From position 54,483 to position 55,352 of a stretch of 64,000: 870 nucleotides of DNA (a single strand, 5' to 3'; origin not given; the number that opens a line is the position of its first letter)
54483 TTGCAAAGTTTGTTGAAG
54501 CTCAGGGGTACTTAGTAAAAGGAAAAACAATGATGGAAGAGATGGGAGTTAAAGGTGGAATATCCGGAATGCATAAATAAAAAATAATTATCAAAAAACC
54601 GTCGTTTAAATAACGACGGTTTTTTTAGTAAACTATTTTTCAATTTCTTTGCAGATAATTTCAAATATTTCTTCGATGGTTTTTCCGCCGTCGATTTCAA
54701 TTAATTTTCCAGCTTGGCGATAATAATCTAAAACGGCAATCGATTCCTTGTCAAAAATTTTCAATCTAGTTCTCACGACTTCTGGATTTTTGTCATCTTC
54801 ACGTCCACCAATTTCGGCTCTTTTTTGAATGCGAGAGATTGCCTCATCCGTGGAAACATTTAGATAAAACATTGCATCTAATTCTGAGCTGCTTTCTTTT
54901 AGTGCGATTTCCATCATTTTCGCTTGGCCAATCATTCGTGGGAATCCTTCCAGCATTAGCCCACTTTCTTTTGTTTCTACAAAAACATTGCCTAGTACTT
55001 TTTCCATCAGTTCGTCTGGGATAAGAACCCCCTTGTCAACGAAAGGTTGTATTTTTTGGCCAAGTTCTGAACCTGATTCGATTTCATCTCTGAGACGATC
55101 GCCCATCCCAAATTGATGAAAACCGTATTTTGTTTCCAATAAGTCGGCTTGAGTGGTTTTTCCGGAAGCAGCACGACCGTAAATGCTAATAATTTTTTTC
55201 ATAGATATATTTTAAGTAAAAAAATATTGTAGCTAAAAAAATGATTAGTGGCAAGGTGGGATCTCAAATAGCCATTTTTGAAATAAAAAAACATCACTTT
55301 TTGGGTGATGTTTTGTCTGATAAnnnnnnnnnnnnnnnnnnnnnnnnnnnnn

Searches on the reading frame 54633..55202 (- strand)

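Call 36: search_protein_families(library=pfam, proteins=[window:54633-55202:-], max_evalue=0.00001)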
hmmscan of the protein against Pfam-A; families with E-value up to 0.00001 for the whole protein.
window:54633-55202:- (189 aa): 3 families
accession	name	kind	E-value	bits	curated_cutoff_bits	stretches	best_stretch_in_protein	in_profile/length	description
PF00406.28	ADK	-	2e-33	116.1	26.8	1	8-165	2-150/151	Adenylate kinase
PF13207.12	AAA_17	-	1.6e-17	64.5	27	1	8-143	1-135/136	AAA domain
PF01712.25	dNK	-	5.8e-06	26.6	27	0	92-130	108-145/203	Deoxynucleoside kinase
